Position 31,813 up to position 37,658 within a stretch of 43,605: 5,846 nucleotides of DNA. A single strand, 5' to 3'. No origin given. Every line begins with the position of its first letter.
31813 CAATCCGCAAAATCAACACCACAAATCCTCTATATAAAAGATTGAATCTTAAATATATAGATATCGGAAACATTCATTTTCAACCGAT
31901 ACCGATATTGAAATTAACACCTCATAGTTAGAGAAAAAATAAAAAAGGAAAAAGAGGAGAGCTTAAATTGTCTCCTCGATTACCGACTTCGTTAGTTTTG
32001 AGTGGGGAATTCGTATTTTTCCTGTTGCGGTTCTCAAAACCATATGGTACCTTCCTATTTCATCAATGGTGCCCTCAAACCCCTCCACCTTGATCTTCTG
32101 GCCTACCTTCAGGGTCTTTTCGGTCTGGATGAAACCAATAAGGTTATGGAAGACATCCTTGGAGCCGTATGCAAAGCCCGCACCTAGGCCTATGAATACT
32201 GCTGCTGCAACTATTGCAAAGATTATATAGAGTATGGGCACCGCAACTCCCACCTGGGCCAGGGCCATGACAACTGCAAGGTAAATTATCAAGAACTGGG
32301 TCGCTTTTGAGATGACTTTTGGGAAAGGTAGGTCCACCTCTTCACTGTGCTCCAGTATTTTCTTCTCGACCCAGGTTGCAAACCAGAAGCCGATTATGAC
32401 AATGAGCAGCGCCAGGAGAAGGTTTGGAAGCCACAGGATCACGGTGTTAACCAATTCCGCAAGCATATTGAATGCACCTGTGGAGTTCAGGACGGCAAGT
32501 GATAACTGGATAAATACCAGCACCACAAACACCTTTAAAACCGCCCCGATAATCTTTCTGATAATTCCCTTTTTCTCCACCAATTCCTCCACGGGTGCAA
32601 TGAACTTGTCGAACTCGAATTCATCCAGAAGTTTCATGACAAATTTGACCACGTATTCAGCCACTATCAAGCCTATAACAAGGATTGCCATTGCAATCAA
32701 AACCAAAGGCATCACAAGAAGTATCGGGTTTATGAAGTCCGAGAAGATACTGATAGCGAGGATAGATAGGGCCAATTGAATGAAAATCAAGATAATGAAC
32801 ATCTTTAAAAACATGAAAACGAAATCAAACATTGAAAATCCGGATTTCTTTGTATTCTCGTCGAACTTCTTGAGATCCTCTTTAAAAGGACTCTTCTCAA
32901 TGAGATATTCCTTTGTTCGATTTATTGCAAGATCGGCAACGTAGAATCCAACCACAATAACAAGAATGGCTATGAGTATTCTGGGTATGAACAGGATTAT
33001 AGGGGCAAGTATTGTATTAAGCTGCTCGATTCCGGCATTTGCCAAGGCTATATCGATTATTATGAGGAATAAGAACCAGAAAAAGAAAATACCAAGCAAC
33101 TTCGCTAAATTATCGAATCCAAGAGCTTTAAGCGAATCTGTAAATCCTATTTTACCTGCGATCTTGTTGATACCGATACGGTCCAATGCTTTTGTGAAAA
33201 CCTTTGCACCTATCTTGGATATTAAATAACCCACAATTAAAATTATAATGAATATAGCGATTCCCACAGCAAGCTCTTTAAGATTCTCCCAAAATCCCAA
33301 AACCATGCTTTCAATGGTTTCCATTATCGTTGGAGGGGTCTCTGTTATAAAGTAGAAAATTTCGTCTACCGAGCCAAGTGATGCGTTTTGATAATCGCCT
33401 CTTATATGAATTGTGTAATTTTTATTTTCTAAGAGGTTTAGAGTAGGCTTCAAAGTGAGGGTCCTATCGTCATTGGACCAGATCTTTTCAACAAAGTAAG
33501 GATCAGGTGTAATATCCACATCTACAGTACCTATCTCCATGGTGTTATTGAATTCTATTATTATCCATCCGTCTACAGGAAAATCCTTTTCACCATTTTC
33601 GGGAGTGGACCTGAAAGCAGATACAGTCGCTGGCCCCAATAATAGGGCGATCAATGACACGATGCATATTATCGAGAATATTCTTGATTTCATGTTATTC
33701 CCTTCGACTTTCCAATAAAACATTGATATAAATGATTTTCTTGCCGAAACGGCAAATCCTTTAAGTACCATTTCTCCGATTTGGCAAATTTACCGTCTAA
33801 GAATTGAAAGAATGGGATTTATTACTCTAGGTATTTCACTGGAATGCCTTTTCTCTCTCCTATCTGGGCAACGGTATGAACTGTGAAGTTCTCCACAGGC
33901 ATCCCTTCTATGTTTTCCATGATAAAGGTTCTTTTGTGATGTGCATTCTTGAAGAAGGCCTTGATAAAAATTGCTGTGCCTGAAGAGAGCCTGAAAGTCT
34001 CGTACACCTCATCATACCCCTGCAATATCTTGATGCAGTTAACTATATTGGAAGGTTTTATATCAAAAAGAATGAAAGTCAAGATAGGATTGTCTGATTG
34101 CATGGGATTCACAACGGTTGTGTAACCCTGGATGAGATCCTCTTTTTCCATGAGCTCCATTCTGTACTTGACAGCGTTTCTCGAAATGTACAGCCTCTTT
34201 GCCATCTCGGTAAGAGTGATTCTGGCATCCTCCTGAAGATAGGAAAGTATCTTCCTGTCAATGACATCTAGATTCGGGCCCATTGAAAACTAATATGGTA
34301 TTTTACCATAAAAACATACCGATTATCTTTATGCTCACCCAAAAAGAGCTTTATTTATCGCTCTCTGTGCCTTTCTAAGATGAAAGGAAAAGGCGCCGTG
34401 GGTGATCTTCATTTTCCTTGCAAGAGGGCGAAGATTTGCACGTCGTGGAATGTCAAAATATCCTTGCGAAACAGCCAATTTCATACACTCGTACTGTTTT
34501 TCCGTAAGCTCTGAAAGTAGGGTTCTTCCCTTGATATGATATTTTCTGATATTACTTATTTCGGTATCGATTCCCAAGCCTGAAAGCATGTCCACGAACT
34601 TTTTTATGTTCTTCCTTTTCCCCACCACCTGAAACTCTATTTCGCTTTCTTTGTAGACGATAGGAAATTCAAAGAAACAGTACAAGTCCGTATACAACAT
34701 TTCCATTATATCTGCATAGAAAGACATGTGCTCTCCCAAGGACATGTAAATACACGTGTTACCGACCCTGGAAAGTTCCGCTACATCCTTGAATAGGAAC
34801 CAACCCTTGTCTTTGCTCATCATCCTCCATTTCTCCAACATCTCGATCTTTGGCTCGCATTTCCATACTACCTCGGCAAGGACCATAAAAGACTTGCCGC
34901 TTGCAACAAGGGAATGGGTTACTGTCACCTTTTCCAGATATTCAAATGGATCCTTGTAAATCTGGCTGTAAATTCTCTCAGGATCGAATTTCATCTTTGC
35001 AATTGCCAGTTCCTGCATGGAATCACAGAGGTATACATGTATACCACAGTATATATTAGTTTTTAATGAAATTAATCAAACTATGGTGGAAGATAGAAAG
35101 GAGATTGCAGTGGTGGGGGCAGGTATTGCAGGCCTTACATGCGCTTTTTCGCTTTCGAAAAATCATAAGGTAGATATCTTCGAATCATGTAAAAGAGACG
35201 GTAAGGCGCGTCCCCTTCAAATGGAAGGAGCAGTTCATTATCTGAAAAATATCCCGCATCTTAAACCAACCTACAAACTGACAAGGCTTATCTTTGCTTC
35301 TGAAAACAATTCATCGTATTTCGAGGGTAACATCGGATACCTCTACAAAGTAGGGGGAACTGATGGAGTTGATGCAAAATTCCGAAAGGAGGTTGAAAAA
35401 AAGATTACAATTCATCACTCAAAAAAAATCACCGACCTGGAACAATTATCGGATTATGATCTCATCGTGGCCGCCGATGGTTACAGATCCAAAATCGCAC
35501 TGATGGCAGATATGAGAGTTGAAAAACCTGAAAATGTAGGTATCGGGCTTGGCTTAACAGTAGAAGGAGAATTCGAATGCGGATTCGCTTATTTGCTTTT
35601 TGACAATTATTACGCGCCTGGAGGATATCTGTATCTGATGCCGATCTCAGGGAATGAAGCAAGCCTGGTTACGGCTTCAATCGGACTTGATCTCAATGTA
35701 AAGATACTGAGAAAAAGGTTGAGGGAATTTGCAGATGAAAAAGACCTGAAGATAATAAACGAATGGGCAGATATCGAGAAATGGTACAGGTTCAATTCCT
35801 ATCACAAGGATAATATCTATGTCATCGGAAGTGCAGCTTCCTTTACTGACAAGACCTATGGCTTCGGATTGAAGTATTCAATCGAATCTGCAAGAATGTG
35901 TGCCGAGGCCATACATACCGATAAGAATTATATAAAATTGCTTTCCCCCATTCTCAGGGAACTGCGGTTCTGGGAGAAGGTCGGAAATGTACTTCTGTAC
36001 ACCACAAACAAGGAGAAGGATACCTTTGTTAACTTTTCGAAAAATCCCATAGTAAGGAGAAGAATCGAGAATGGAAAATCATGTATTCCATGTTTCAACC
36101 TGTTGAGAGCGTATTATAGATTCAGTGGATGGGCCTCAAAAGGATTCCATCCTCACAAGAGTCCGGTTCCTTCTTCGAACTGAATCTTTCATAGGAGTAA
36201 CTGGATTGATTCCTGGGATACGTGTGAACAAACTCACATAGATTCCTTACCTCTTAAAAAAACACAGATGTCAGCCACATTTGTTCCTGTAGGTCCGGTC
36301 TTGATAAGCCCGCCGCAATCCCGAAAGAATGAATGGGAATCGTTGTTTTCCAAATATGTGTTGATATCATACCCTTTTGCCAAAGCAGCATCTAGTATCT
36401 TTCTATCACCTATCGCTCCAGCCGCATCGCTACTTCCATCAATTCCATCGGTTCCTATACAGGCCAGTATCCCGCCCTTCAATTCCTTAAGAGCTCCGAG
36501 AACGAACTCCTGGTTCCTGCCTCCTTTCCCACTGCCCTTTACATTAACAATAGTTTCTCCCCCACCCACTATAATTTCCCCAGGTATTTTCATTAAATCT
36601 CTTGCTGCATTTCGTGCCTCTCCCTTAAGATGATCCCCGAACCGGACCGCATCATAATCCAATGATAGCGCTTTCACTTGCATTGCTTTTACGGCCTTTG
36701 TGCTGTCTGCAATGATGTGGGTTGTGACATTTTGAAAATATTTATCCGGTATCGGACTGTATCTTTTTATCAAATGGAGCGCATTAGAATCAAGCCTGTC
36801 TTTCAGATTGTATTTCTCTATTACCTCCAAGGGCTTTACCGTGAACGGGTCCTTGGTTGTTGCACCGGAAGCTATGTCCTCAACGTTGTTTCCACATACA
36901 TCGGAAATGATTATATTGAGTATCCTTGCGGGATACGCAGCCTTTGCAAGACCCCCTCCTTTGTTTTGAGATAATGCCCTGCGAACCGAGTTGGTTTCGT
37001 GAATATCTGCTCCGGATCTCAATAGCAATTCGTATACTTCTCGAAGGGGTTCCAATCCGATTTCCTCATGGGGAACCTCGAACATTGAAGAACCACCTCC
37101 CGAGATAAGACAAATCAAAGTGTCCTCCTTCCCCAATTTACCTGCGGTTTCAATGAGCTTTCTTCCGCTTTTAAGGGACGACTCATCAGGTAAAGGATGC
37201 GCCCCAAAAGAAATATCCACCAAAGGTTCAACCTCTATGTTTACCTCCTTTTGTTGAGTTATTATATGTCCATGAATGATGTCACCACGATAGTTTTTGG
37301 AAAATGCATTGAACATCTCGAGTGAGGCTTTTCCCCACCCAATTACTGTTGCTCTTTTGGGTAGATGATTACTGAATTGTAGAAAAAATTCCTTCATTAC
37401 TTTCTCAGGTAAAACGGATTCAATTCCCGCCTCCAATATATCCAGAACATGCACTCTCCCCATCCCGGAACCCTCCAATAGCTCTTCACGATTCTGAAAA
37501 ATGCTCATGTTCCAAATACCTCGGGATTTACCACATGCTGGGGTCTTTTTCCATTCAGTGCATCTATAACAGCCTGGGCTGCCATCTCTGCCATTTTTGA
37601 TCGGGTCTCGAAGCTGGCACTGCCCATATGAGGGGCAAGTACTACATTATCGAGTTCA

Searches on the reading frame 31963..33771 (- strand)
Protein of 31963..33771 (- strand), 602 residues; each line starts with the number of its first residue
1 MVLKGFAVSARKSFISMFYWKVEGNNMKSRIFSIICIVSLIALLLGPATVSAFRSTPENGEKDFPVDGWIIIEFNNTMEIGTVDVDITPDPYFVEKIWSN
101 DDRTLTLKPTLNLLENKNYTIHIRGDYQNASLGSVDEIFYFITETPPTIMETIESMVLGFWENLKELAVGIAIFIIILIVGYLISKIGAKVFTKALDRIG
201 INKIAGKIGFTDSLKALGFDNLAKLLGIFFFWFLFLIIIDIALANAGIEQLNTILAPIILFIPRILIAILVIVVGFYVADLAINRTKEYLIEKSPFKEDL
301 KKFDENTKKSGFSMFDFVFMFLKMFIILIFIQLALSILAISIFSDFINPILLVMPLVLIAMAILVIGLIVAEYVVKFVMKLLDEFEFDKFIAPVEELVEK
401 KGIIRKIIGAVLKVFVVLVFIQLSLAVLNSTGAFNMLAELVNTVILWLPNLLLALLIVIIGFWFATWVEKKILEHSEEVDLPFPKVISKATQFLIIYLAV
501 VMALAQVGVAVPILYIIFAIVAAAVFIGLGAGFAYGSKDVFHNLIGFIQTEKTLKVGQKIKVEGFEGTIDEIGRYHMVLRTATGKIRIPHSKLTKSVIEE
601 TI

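Call 42: search_protein_families(library=pfam, proteins=[window:31963-33771:-], max_evalue=0.001)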
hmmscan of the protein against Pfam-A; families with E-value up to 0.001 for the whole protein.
window:31963-33771:- (602 aa): 3 families
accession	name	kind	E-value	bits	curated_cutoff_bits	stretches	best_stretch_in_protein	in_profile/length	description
PF05552.17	MS_channel_1st_1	-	3e-23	81.9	22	4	343-389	3-49/50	Mechanosensitive ion channel, conserved TM helix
PF13205.12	Big_5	-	1.9e-08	35.4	23.6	1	53-127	8-87/105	Bacterial Ig-like domain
PF00924.24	MS_channel_2nd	-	2.5e-07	31.2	20.2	1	540-598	2-63/68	Mechanosensitive ion channel, beta-domain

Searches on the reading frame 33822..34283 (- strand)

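Call 42: search_protein_families(library=pfam, proteins=[window:33822-34283:-], max_evalue=0.001)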
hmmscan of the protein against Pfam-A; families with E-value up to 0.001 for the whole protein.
window:33822-34283:- (153 aa): 4 families
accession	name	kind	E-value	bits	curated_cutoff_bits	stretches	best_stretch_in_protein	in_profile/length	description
PF13412.12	HTH_24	-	4.2e-15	55.5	21.9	1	5-52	1-48/48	Winged helix-turn-helix DNA-binding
PF13404.12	HTH_AsnC-type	-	2.9e-13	49.9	27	1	5-46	1-42/42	AsnC-type helix-turn-helix domain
PF12840.13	HTH_20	-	6.4e-06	26.5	27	1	10-51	7-48/51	Helix-turn-helix domain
PF13556.12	HTH_30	-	0.00026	21.1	27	1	24-45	15-36/59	PucR C-terminal helix-turn-helix domain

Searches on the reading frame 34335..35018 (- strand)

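Call 43: search_protein_families(library=pfam, proteins=[window:34335-35018:-], max_evalue=0.001)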
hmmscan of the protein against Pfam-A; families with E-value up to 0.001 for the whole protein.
window:34335-35018:- (227 aa): 1 family
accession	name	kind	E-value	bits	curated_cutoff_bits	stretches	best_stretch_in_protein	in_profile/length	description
PF04967.18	HTH_10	-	4.5e-16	58.8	23.1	1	171-221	1-51/53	HTH DNA binding domain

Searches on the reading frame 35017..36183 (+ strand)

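Call 43: search_protein_families(library=pfam, proteins=[window:35017-36183:+], max_evalue=0.001)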
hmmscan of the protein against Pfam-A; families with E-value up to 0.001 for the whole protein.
window:35017-36183:+ (388 aa): 3 families
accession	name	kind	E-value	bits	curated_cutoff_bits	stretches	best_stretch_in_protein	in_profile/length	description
PF07992.20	Pyr_redox_2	-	6.4e-07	29.5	26.1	0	29-62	2-32/291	Pyridine nucleotide-disulphide oxidoreductase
PF13450.12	NAD_binding_8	-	4.1e-06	27.4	21.9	1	32-59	1-29/68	NAD(P)-binding Rossmann-like domain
PF01266.30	DAO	-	0.00017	21.7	27.9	1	30-58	2-31/353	FAD dependent oxidoreductase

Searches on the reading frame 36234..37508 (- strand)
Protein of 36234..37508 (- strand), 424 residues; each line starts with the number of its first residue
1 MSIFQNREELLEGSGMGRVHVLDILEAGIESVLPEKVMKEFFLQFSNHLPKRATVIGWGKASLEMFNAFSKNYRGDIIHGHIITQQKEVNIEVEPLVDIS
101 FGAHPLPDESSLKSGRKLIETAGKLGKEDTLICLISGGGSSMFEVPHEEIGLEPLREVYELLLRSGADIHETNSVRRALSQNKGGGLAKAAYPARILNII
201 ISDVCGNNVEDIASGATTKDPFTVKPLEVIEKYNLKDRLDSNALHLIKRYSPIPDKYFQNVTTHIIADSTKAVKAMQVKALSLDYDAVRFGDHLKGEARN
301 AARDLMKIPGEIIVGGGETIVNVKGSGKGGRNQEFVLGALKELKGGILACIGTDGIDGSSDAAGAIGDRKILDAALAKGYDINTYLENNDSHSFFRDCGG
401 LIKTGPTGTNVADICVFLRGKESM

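Call 43: search_protein_families(library=pfam, proteins=[window:36234-37508:-], max_evalue=0.001)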
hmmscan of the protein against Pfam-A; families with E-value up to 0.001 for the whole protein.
window:36234-37508:- (424 aa): 2 families
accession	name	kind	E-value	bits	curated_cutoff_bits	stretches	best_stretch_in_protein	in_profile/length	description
PF13660.11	DUF4147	-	4.4e-61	206.8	23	1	21-246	2-232/234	Domain of unknown function (DUF4147)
PF05161.18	MOFRL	-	8.1e-35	119.7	28.3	1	312-413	2-106/106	MOFRL family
